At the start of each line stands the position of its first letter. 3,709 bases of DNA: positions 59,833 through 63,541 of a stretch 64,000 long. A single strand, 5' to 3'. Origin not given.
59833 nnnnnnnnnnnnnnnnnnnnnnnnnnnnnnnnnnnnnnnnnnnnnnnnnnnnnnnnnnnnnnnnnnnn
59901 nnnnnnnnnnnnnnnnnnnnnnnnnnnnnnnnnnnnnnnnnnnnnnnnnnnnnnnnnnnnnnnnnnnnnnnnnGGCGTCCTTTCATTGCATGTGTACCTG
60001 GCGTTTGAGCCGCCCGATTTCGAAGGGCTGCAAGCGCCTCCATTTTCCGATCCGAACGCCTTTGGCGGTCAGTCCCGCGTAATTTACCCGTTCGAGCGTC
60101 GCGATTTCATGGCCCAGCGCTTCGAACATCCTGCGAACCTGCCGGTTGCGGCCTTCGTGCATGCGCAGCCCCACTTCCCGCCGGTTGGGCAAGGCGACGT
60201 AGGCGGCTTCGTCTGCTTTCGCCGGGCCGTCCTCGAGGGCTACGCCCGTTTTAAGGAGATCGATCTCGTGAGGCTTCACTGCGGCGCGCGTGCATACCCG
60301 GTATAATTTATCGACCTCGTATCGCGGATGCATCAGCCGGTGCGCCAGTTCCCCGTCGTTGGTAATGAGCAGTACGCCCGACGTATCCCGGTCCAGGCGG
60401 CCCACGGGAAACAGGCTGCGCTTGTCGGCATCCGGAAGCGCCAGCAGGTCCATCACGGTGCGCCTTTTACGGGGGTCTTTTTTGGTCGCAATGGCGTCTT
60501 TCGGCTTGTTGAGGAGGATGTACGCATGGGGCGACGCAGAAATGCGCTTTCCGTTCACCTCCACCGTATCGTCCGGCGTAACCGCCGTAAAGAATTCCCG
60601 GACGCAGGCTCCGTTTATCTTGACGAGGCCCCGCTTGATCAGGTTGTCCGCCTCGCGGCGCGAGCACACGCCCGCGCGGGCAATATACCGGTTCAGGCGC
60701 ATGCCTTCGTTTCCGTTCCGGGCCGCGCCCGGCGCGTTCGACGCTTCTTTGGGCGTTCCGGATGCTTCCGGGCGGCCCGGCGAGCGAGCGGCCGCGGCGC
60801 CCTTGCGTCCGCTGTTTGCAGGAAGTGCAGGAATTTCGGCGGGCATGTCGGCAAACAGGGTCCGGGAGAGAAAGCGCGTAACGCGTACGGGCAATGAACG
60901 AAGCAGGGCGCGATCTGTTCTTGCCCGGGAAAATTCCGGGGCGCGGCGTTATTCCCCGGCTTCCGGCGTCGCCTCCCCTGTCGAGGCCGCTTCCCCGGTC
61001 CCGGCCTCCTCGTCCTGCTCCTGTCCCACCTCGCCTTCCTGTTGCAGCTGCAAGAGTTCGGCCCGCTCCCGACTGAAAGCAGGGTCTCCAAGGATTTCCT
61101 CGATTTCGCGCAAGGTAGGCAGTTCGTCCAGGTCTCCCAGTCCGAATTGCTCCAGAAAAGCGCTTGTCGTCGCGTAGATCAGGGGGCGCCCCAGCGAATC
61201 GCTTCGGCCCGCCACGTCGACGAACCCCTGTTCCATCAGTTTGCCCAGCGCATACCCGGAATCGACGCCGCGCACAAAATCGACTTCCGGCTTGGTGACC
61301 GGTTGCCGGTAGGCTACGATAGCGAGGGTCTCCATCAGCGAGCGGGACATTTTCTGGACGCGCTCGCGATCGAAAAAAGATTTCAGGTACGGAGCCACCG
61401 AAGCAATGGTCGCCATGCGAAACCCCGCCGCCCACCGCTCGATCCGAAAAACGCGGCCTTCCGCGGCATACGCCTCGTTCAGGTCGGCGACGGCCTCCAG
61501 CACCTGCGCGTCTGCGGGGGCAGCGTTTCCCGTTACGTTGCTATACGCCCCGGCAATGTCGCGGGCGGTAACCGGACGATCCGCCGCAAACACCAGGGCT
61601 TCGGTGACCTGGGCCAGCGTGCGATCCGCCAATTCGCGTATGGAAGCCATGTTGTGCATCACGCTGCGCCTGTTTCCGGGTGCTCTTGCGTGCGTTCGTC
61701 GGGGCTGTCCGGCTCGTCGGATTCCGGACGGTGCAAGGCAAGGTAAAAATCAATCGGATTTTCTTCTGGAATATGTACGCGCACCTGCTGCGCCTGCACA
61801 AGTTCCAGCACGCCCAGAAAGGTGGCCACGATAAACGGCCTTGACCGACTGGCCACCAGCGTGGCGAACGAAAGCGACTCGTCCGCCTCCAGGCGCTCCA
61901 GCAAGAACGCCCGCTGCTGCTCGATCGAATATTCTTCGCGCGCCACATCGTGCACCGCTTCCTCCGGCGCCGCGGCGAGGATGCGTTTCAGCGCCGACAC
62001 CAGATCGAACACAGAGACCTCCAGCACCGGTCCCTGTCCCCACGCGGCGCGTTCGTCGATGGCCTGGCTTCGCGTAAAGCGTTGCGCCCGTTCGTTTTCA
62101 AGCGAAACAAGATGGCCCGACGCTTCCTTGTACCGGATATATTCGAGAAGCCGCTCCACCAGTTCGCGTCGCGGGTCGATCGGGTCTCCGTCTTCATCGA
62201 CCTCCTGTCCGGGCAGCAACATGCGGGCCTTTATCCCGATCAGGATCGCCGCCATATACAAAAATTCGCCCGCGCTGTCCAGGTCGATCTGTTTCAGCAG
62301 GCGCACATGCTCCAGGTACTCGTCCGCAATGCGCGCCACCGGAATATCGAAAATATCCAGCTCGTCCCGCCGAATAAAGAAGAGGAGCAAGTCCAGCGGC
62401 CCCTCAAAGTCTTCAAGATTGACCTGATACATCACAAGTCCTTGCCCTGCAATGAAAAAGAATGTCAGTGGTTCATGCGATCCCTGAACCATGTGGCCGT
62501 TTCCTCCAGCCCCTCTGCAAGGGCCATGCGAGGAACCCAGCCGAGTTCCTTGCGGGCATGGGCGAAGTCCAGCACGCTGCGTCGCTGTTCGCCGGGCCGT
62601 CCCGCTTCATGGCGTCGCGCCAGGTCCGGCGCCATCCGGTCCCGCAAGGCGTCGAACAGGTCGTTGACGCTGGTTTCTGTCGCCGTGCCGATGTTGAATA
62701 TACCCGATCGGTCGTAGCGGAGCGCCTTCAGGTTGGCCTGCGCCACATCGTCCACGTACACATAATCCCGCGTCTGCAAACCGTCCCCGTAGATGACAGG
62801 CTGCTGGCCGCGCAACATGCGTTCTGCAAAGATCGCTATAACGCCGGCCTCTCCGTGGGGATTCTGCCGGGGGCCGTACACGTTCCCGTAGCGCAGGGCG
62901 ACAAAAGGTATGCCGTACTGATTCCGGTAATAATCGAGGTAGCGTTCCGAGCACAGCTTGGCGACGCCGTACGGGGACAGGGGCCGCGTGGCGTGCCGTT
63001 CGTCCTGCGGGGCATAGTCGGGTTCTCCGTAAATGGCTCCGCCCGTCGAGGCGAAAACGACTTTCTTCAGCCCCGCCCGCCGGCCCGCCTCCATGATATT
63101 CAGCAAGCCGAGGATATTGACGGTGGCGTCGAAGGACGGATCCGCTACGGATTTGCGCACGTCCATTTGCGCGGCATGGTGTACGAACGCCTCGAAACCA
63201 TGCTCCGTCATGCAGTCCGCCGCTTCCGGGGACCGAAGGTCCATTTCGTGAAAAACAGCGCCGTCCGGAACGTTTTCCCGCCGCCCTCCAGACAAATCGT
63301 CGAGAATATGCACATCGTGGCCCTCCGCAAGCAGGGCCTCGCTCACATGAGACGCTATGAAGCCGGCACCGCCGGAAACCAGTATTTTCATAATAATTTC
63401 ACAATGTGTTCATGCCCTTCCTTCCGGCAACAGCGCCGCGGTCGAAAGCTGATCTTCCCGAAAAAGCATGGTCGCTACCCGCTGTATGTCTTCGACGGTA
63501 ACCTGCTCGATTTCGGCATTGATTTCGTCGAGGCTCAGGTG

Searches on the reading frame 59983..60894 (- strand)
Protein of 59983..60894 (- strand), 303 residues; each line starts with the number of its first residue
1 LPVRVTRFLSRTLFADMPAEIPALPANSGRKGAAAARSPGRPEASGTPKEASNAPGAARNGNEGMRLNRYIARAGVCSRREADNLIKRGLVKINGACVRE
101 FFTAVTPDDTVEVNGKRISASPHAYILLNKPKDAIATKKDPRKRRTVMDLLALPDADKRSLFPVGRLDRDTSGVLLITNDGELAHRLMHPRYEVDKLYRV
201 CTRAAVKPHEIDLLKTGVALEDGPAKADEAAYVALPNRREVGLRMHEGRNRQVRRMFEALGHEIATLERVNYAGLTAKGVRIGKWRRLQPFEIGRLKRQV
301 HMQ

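Call 23: search_protein_families(library=pfam, proteins=[window:59983-60894:-])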
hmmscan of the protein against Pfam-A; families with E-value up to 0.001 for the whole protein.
window:59983-60894:- (303 aa): 2 families
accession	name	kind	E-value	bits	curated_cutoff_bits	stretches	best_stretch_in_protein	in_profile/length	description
PF00849.27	PseudoU_synth_2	-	5.8e-24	85.5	26.8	1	125-259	2-152/152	RNA pseudouridylate synthase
PF01479.30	S4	-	4e-09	36.5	22.8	1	65-99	1-36/48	S4 domain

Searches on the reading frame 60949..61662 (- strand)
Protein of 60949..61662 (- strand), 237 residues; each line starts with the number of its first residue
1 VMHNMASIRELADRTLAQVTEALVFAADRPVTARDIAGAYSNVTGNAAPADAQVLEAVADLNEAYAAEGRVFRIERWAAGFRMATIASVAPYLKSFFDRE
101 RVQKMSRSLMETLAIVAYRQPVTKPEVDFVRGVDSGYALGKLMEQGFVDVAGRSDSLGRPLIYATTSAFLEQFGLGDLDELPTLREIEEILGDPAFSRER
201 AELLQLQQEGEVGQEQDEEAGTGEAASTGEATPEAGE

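Call 23: search_protein_families(library=pfam, proteins=[window:60949-61662:-])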
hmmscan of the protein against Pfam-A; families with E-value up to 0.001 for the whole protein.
window:60949-61662:- (237 aa): 1 family
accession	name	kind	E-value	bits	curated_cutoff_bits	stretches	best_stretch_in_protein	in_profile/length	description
PF04079.22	SMC_ScpB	-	1.4e-44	151.9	27.4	1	20-184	3-160/160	Segregation and condensation complex subunit ScpB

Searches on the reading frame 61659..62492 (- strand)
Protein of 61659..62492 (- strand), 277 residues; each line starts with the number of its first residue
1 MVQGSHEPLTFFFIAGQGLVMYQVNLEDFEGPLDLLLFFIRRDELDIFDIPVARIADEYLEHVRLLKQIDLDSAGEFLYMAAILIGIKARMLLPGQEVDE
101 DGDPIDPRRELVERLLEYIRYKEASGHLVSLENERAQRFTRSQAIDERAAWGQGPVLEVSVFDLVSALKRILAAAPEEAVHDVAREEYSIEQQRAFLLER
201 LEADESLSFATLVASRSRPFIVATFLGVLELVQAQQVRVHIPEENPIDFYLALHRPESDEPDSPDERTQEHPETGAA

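Call 23: search_protein_families(library=pfam, proteins=[window:61659-62492:-])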
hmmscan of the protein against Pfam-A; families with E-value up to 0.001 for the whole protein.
window:61659-62492:- (277 aa): 1 family
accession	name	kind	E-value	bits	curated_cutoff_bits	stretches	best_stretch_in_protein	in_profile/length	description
PF02616.19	SMC_ScpA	-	2.5e-32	113.2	24.6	1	40-239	2-218/232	Segregation and condensation protein ScpA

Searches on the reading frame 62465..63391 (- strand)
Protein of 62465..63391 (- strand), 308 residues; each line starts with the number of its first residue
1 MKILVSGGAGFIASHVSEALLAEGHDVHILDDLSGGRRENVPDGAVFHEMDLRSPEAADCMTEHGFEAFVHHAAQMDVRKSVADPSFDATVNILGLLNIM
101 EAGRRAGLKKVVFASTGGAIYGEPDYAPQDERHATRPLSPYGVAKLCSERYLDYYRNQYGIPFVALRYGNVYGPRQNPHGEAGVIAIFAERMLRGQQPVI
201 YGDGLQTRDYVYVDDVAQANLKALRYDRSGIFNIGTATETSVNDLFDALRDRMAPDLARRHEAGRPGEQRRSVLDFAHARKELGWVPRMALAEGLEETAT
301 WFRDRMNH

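Call 23: search_protein_families(library=pfam, proteins=[window:62465-63391:-])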
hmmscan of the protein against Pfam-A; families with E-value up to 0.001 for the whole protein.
window:62465-63391:- (308 aa): 7 families
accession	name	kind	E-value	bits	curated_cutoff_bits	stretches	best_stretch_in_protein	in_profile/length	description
PF01370.27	Epimerase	-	1.8e-61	208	20.9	1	3-235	1-240/240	NAD dependent epimerase/dehydratase family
PF16363.11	GDP_Man_Dehyd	-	1e-53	183.4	27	1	4-298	1-332/332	GDP-mannose 4,6 dehydratase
PF01073.25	3Beta_HSD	-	1.1e-15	57.8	22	1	4-225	1-230/280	3-beta hydroxysteroid dehydrogenase/isomerase family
PF02719.21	Polysacc_synt_2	-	4.5e-12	46.2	20.2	1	58-269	70-268/293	Polysaccharide biosynthesis protein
PF04321.23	RmlD_sub_bind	-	1.4e-11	44.5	27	1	1-246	1-224/287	RmlD substrate binding domain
PF07993.18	NAD_binding_4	-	2.6e-07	30.5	20.1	1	67-219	90-257/258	Male sterility protein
PF13460.12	NAD_binding_10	-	0.00031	21.1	27.2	1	7-169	1-144/184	NAD(P)H-binding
